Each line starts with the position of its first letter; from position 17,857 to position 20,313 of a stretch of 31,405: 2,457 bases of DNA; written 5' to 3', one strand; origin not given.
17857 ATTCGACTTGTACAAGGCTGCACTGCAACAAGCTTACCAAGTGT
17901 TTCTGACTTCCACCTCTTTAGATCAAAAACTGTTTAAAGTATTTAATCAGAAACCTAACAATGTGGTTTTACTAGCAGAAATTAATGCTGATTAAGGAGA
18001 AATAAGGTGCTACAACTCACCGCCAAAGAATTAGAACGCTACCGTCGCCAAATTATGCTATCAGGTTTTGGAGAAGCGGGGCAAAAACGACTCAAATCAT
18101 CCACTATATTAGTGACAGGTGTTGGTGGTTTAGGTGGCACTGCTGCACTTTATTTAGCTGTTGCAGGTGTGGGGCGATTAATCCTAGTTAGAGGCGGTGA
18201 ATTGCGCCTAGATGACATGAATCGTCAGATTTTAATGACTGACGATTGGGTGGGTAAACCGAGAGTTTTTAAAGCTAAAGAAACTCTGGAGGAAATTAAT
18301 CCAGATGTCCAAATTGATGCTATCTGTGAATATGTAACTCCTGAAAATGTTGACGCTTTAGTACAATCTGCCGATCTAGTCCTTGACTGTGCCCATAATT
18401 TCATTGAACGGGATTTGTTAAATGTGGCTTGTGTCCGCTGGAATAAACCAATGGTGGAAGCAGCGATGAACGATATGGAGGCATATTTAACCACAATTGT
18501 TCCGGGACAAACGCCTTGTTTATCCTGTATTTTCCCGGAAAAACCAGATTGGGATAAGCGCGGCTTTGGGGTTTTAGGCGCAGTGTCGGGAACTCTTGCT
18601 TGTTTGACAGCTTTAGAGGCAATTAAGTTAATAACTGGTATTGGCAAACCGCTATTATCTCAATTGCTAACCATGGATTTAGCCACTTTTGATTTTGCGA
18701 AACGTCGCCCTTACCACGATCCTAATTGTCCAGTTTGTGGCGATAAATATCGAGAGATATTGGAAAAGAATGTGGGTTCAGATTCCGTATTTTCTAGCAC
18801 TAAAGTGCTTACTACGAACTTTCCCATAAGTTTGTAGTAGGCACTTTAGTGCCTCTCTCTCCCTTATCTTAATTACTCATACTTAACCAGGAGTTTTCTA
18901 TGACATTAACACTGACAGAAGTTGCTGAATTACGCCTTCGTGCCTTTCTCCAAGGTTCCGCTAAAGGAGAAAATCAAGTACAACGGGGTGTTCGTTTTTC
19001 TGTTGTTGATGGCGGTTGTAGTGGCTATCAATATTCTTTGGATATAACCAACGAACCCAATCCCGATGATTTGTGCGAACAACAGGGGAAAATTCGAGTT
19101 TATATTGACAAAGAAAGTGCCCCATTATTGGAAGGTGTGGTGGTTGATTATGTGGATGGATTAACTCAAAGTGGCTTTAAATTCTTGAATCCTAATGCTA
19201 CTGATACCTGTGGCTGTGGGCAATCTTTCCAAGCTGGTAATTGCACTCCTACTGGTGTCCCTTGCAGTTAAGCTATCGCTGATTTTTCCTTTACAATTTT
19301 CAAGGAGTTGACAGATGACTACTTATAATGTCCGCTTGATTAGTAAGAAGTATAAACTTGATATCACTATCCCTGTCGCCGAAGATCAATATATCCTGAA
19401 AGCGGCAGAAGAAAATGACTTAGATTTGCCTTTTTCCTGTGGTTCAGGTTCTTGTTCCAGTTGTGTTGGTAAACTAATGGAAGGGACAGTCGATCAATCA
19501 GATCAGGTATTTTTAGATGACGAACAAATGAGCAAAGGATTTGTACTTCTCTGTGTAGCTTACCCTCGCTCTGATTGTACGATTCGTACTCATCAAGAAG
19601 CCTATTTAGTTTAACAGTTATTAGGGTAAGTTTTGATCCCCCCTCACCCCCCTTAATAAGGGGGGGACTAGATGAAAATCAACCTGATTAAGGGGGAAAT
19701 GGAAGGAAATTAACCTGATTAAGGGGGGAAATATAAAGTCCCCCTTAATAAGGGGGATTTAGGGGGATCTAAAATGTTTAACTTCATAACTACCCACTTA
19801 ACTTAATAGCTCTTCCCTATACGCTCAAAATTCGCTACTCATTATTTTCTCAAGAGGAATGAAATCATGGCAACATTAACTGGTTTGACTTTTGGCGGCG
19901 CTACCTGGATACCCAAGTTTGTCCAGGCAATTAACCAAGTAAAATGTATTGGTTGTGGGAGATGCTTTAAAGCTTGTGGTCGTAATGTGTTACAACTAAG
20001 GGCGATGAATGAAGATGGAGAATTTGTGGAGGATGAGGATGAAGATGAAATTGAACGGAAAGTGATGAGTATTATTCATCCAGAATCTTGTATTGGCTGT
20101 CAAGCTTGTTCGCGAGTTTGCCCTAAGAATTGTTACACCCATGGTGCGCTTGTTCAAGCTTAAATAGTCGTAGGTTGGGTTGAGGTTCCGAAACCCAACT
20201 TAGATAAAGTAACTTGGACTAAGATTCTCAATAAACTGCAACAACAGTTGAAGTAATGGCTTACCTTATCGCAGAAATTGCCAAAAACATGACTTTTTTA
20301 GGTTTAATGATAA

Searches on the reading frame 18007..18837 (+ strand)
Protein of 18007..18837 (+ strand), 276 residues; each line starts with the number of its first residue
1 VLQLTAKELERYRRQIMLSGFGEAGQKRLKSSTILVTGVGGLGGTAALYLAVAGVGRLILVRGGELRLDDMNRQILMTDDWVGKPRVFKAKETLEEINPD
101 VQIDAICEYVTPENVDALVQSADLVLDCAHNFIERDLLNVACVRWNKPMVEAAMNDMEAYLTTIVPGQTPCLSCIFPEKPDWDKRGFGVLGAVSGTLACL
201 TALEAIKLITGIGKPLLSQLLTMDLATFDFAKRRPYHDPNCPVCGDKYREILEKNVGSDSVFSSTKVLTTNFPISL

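Call 19: search_protein_families(library=pfam, proteins=[window:18007-18837:+])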
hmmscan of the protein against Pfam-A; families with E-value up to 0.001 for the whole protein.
window:18007-18837:+ (276 aa): 1 family
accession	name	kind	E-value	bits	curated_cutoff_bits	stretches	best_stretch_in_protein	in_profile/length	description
PF00899.27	ThiF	-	1.3e-58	198.4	28.1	1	12-243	1-238/238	ThiF family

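Call 55: find_homologous_proteins(query=window:18007-18837:+, max_evalue=1e-60)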
Query window:18007-18837:+ (276 aa): 2748 proteins with E <= 1e-60 among 7669 candidates; the best 120 are listed.
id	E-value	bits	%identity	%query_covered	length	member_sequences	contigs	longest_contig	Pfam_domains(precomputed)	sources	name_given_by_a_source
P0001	4.4e-182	622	100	100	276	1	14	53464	PF00899.28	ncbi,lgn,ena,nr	ncbi:MAG TPA: protein hesA [Cyanobacteria bacterium UBA11149]|nr:protein hesA [Cyanobacteria bacteri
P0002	2.3e-170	583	94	100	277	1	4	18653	PF00899.28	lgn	-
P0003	1.9e-151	521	84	98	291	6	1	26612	PF00899.28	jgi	jgi:molybdopterin-synthase adenylyltransferase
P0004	3.1e-150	517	83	99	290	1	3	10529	PF00899.28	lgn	-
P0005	8.2e-150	516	83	99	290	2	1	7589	PF00899.28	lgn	-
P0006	1.0e-149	516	83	98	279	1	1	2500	PF00899.28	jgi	jgi:molybdopterin/thiamine biosynthesis adenylyltransferase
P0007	1.1e-149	515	87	93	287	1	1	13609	PF00899.28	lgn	-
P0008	1.1e-149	515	87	93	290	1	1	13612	PF00899.28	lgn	-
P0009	1.2e-149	515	87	93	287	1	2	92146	PF00899.28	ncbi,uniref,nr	ncbi:HesA/MoeB/ThiF family protein [Kamptonema animale CS-326]|uniref:HesA/MoeB/ThiF family protein 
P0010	1.2e-149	515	87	93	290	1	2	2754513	PF00899.28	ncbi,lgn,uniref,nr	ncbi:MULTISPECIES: HesA/MoeB/ThiF family protein [Kamptonema]|uniref:HesA/MoeB/ThiF family protein n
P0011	1.6e-149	515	87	93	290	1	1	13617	PF00899.28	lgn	-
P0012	2.5e-149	514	87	93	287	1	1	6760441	PF00899.28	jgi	jgi:molybdopterin/thiamine biosynthesis adenylyltransferase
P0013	3.0e-149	514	87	93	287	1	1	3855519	PF00899.28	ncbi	ncbi:HesA/MoeB/ThiF family protein [Phormidium nigroviride]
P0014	3.1e-149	514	81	100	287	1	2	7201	PF00899.28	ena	-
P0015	4.2e-149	514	83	100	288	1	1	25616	PF00899.28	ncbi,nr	ncbi:protein hesA [Oscillatoriales cyanobacterium USR001]|nr:protein hesA [Oscillatoriales cyanobact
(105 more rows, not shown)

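Call 56: find_encoding_contigs(protein=P0002, flank=4000, max_places=4)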
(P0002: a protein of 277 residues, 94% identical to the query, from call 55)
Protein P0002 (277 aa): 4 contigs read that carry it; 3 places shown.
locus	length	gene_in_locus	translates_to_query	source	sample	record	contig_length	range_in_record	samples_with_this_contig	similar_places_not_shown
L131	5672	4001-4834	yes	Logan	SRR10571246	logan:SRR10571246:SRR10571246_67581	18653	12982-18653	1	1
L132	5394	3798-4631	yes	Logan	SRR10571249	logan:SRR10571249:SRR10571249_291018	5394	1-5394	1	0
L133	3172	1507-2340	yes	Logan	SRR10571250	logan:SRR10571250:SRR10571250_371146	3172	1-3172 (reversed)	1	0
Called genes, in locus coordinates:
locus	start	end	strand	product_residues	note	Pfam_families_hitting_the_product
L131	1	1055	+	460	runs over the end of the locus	PF00148:Oxidored_nitro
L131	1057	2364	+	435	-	PF00148:Oxidored_nitro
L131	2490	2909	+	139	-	PF02579:Nitro_FeMo-Co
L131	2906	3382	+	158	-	PF03270:DUF269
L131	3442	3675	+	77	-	PF05082:Rop-like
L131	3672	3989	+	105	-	PF03206:NifW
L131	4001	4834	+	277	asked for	PF00899:ThiF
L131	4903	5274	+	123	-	PF01521:Fe-S_biosyn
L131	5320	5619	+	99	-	PF00111:Fer2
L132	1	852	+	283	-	?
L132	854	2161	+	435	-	PF00148:Oxidored_nitro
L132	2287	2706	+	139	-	PF02579:Nitro_FeMo-Co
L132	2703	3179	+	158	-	PF03270:DUF269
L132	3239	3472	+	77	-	PF05082:Rop-like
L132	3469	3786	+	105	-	PF03206:NifW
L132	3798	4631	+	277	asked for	PF00899:ThiF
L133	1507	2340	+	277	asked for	PF00899:ThiF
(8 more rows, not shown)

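Call 57: find_encoding_contigs(protein=P0001, flank=4000, max_places=10)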
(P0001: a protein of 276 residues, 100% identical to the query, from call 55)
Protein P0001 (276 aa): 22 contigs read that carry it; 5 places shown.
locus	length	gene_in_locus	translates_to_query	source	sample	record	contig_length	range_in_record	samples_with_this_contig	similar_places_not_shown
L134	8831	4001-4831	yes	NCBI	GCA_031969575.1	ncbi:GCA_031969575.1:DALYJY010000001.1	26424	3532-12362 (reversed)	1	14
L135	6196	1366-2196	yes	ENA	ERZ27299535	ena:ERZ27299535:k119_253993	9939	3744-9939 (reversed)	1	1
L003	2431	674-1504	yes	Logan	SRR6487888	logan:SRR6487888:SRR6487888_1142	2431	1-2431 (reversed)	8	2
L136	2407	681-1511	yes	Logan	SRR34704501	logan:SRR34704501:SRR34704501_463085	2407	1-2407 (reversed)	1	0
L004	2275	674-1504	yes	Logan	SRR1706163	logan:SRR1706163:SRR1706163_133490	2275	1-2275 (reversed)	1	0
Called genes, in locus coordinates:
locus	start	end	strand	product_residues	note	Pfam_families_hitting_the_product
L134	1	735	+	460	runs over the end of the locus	PF00148:Oxidored_nitro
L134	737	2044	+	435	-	PF00148:Oxidored_nitro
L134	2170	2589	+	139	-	PF02579:Nitro_FeMo-Co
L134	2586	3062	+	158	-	PF03270:DUF269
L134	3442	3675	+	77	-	PF05082:Rop-like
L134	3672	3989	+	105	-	PF03206:NifW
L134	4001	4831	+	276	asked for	PF00899:ThiF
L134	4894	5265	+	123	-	PF01521:Fe-S_biosyn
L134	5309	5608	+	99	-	PF00111:Fer2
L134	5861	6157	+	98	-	PF17179:Fer4_22 (faint), PF25160:LdpA_Fe-S-bd (faint), PF14697:Fer4_21, PF13183:Fer4_8 (weak), PF12838:Fer4_7, PF13187:Fer4_9, PF13484:Fer4_16, PF00037:Fer4 (weak), +3 more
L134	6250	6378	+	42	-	-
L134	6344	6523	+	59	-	PF14239:RRXRR (weak)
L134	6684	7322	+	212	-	PF03848:TehB (weak), PF13847:Methyltransf_31 (weak), PF08241:Methyltransf_11, PF08242:Methyltransf_12, PF13649:Methyltransf_25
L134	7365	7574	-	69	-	PF03459:TOBE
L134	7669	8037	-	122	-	PF01699:Na_Ca_ex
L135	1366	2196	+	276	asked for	PF00899:ThiF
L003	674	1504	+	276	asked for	PF00899:ThiF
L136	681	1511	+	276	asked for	PF00899:ThiF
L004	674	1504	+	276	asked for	PF00899:ThiF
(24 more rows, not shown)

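Call 60: find_encoding_contigs(protein=P0010, flank=3500, max_places=2)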
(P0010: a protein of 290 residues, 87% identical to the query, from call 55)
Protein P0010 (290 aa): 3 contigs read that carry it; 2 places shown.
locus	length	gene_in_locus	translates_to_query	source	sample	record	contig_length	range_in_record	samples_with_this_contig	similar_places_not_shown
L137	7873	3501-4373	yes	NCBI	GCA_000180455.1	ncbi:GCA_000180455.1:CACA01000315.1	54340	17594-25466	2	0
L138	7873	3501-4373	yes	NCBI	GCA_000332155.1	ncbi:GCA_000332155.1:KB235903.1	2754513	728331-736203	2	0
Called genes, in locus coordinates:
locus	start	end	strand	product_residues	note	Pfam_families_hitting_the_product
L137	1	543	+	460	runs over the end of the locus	PF00148:Oxidored_nitro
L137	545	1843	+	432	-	PF00148:Oxidored_nitro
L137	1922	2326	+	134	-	PF02579:Nitro_FeMo-Co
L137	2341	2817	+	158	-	PF03270:DUF269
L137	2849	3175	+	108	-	PF05082:Rop-like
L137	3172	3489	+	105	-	PF03206:NifW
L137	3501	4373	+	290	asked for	PF00899:ThiF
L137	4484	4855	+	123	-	PF01521:Fe-S_biosyn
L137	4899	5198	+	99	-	PF00111:Fer2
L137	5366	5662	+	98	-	PF12797:Fer4_2 (weak), PF00037:Fer4 (weak), PF12837:Fer4_6 (weak), PF14697:Fer4_21, PF13183:Fer4_8 (weak), PF12838:Fer4_7, PF13187:Fer4_9, PF13484:Fer4_16, +5 more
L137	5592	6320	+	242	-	PF03848:TehB (weak), PF13847:Methyltransf_31 (weak), PF08241:Methyltransf_11, PF08242:Methyltransf_12, PF13649:Methyltransf_25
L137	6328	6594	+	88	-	-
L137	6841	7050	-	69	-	PF03459:TOBE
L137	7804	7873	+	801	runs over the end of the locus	PF00036:EF-hand_1 (weak), PF13202:EF-hand_5 (weak), PF13405:EF-hand_6, PF13499:EF-hand_7, PF13833:EF-hand_8, PF13499:EF-hand_7, PF13833:EF-hand_8, PF04777:Evr1_Alr, +7 more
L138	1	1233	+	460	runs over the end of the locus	PF00148:Oxidored_nitro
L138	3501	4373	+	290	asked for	PF00899:ThiF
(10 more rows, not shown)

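Call 61: find_encoding_contigs(protein=P0003, flank=3500, max_places=2)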
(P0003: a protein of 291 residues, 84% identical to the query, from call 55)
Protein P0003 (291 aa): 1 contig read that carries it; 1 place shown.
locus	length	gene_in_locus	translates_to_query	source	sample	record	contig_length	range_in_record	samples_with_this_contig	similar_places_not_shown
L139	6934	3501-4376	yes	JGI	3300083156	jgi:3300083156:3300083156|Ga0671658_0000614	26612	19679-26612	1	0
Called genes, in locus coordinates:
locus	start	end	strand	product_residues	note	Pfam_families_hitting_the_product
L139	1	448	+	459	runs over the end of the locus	PF00148:Oxidored_nitro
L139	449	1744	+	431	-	PF00148:Oxidored_nitro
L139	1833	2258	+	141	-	PF02579:Nitro_FeMo-Co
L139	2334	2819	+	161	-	PF03270:DUF269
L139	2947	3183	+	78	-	PF05082:Rop-like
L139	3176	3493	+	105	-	PF03206:NifW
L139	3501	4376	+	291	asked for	PF00899:ThiF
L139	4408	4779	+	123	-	PF01521:Fe-S_biosyn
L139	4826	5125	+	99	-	PF00111:Fer2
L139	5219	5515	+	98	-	PF12797:Fer4_2 (weak), PF00037:Fer4 (weak), PF12837:Fer4_6 (weak), PF14697:Fer4_21, PF13183:Fer4_8, PF12838:Fer4_7, PF13187:Fer4_9, PF13484:Fer4_16, +5 more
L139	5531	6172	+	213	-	PF03848:TehB (weak), PF08241:Methyltransf_11, PF08242:Methyltransf_12, PF13649:Methyltransf_25, PF13847:Methyltransf_31 (weak)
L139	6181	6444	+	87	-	-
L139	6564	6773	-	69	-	PF03459:TOBE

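Call 62: find_encoding_contigs(protein=P0015, flank=3500, max_places=2)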
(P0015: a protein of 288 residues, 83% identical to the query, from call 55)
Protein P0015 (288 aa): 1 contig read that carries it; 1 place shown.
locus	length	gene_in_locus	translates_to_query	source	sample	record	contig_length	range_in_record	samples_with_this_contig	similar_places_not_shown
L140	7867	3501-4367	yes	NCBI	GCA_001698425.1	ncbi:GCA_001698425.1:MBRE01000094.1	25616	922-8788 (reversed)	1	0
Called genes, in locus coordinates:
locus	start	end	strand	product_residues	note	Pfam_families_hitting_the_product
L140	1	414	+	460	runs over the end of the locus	PF00148:Oxidored_nitro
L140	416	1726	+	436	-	PF00148:Oxidored_nitro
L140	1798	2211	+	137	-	PF02579:Nitro_FeMo-Co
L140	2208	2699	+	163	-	PF03270:DUF269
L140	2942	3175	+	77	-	PF05082:Rop-like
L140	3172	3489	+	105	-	PF03206:NifW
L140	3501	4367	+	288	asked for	PF00899:ThiF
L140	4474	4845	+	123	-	PF01521:Fe-S_biosyn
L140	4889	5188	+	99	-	PF00111:Fer2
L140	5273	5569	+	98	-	PF12797:Fer4_2 (weak), PF00037:Fer4 (weak), PF12837:Fer4_6 (weak), PF14697:Fer4_21, PF13183:Fer4_8, PF12838:Fer4_7, PF13187:Fer4_9, PF13484:Fer4_16, +5 more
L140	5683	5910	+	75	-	-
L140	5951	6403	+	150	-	-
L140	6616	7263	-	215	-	-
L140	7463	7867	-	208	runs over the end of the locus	-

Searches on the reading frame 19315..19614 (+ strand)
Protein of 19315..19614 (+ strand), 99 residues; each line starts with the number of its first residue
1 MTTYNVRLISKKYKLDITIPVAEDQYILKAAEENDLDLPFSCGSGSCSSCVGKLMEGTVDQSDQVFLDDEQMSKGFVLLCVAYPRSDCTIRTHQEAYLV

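Call 19: search_protein_families(library=pfam, proteins=[window:19315-19614:+])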
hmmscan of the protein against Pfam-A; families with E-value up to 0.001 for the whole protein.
window:19315-19614:+ (99 aa): 1 family
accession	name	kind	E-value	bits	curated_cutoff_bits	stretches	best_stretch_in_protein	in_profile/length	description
PF00111.32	Fer2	-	1.5e-20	73.3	21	1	16-85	7-77/77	2Fe-2S iron-sulfur cluster binding domain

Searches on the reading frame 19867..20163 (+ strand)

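Call 19: search_protein_families(library=pfam, proteins=[window:19867-20163:+])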
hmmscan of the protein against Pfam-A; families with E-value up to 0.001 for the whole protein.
window:19867-20163:+ (98 aa): 14 families
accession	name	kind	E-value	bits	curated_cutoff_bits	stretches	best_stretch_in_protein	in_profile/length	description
PF00037.32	Fer4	-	4.8e-12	45.6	21.1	2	69-90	2-23/24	4Fe-4S binding domain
PF12838.12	Fer4_7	-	3.1e-11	44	27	1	26-89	1-52/52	4Fe-4S dicluster domain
PF13187.11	Fer4_9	-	1.3e-10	41.5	27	1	26-89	1-51/52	4Fe-4S dicluster domain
PF14697.11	Fer4_21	-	1.3e-09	38.4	35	1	22-89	3-56/59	4Fe-4S dicluster domain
PF13484.11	Fer4_16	-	1.8e-09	38.7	30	1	26-88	1-66/66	4Fe-4S double cluster binding domain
PF12797.12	Fer4_2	-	3.6e-09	36.4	24.5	1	69-86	4-21/22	4Fe-4S binding domain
PF13237.11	Fer4_10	-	7.9e-09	35.8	25.5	1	22-86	4-53/53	4Fe-4S dicluster domain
PF12837.12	Fer4_6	-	1.1e-08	35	25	1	22-41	4-23/24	4Fe-4S binding domain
PF13183.11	Fer4_8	-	3.6e-07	31.1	27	1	26-88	4-67/68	4Fe-4S dicluster domain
PF25160.1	LdpA_Fe-S-bd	-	7.1e-07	29.3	27.6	1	21-43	22-44/49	LdpA Fe-S cluster-binding domain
PF17179.9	Fer4_22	-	4e-06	28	27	0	17-40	71-94/95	4Fe-4S dicluster domain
PF12800.12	Fer4_4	-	9.9e-05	22.8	24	0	72-87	1-16/17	4Fe-4S binding domain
PF12798.12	Fer4_3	-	0.00043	21.3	27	0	27-37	1-11/15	4Fe-4S binding domain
PF13534.11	Fer4_17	-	0.00047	21.1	22.2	0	26-88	1-59/61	4Fe-4S dicluster domain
